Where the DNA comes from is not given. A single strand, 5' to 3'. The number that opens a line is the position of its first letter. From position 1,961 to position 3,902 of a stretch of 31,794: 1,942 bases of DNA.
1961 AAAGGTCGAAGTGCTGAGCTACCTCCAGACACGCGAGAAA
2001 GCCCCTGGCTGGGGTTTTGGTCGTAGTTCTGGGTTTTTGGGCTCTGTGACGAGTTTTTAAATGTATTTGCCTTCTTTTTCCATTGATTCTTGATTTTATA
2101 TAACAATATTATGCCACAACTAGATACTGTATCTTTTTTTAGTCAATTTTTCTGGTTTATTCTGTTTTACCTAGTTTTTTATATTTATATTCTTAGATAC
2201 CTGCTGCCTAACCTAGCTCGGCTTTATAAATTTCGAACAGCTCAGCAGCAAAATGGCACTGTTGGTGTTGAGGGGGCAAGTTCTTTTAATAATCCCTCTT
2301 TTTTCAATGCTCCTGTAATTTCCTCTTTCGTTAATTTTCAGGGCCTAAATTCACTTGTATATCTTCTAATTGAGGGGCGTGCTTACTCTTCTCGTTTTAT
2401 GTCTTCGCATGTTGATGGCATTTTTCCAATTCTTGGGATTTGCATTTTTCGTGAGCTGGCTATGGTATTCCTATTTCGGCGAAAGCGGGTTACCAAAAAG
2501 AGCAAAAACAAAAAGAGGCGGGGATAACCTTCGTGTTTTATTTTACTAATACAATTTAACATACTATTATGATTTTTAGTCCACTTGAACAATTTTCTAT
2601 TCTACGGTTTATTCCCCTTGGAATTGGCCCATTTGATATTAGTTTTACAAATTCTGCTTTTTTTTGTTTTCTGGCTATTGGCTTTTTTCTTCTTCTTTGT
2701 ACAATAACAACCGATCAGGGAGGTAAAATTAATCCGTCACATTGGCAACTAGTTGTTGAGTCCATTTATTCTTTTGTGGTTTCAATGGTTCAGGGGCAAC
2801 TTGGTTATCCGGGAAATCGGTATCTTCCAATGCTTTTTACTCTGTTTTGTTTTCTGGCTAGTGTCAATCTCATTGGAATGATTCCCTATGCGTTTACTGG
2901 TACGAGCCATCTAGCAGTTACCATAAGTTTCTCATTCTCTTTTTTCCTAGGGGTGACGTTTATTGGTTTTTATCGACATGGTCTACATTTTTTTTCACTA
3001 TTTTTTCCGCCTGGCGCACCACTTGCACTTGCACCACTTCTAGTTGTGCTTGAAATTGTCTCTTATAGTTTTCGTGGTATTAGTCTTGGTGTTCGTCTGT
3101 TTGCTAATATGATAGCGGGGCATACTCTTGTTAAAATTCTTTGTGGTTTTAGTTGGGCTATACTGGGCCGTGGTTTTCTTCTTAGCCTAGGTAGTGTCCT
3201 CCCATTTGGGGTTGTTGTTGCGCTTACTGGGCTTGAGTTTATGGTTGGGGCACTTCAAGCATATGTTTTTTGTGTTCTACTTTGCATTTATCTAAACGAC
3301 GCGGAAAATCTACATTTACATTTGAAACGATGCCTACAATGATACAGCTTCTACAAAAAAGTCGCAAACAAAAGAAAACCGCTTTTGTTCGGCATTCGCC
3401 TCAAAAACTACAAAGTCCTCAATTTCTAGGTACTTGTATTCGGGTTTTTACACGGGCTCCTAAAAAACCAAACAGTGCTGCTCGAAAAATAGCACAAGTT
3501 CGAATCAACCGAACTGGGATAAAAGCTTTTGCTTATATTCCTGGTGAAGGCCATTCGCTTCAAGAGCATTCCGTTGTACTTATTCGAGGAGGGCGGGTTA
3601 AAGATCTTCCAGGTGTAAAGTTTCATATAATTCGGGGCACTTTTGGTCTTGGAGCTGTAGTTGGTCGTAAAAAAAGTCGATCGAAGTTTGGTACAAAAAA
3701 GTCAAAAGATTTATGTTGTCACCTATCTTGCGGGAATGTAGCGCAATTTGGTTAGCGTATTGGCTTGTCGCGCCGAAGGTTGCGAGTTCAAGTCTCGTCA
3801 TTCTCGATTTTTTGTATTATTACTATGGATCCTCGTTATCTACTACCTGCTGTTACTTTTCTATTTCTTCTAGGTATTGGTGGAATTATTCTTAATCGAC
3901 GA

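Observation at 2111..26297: TTA and TTG behave as stop codons, not leucine; TGA is Trp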

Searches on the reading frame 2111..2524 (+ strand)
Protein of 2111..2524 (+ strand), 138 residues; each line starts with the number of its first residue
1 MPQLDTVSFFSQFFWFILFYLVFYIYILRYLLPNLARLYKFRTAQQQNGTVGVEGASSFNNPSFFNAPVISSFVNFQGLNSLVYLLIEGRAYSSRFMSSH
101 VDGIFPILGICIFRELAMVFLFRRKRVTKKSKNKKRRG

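Call 59: search_protein_families(library=pfam, max_evalue=0.1, proteins=[window:2111-2524:+])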
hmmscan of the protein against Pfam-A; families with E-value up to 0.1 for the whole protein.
seq(138 aa): 3 families
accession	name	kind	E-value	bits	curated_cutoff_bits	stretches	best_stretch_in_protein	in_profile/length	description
PF02326.20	YMF19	-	5e-16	59.7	22.6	1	2-50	1-49/84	Plant ATP synthase F0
PF00895.25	ATP-synt_8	-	0.025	15.5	23.4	1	1-38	1-39/55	ATP synthase protein 8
PF05545.16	FixQ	-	0.072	13.5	29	1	5-33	4-32/49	Cbb3-type cytochrome oxidase component FixQ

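Call 72: list_cluster_members(proteins=[window:2111-2524:+, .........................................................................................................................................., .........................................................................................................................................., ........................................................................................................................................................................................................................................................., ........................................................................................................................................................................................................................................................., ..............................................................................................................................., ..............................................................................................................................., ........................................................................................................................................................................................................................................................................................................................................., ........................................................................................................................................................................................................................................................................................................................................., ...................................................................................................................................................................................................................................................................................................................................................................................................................])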
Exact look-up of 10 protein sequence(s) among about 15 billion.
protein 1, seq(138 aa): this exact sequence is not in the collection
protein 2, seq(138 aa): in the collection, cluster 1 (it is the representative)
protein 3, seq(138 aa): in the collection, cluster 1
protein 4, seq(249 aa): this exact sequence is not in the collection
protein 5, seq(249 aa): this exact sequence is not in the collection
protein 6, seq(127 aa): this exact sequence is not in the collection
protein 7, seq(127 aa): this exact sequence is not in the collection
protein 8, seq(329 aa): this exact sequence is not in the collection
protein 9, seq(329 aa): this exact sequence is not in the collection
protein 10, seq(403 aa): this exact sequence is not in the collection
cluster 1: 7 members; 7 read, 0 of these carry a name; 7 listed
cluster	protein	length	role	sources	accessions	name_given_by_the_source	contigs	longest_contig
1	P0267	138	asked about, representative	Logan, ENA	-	-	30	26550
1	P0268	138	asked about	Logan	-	-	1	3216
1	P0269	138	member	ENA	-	-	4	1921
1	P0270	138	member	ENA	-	-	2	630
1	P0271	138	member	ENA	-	-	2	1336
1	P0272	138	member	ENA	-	-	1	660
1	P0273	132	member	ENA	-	-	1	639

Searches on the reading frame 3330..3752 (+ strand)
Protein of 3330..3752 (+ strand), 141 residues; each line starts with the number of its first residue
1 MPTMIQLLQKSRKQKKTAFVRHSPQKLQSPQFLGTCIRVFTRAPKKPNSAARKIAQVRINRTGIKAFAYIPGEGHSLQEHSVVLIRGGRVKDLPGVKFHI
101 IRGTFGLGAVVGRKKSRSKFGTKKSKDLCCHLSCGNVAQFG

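Call 38: search_solved_structures(query=window:3330-3752:+, max_evalue=1e-25)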
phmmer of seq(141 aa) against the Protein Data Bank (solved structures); distinct sequences matched with E-value up to 1e-25: 74 (the best 60 are shown).
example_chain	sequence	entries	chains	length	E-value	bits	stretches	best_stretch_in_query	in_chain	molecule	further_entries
9evt_K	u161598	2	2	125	4.1e-40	140.2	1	1-127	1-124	Small ribosomal subunit protein uS12m | uS12m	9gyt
6xyw_Bk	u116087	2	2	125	1.1e-39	138.8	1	1-127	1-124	Ribosomal protein S12, mitochondrial | uS12m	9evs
9i5v_j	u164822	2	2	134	4.8e-39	136.7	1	1-126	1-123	Small ribosomal subunit protein uS12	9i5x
8fmw_L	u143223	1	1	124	9.4e-39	135.8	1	1-126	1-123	30S ribosomal protein S12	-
1vvj_QL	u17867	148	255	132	2.4e-38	134.4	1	1-128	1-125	30S ribosomal protein S12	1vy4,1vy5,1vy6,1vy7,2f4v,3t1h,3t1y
4ox9_L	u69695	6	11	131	2.5e-38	134.4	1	1-128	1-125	30S ribosomal protein S12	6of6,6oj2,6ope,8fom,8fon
4v9a_AO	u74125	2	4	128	3e-38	134.1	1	1-128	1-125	30S RIBOSOMAL PROTEIN S12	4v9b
4v63_AL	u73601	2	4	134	5e-38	133.4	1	1-128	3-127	30S ribosomal protein S12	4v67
28jw_l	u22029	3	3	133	5e-38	133.4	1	1-126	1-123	Small ribosomal subunit protein uS12c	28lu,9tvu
1fjg_L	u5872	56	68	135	5.2e-38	133.4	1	1-128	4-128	30S RIBOSOMAL PROTEIN S12 | S12 ribosomal protein | Ribosomal protein S12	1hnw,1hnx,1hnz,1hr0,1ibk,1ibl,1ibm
8crx_L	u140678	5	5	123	6.7e-38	133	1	1-126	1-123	30S ribosomal protein S12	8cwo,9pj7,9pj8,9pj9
4v61_AL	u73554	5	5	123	6.7e-38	133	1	1-126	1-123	Ribosomal Protein S12 | 30S ribosomal protein S12, chloroplastic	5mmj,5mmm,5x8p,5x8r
8a22_Bl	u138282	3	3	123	7.7e-38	132.8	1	6-126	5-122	uS12m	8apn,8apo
1i94_L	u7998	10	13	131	1.3e-37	132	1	2-128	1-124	30S RIBOSOMAL PROTEIN S12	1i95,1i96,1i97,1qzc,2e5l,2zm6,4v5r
4jv5_L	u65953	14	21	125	1.6e-37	131.8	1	2-127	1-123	30S ribosomal protein S12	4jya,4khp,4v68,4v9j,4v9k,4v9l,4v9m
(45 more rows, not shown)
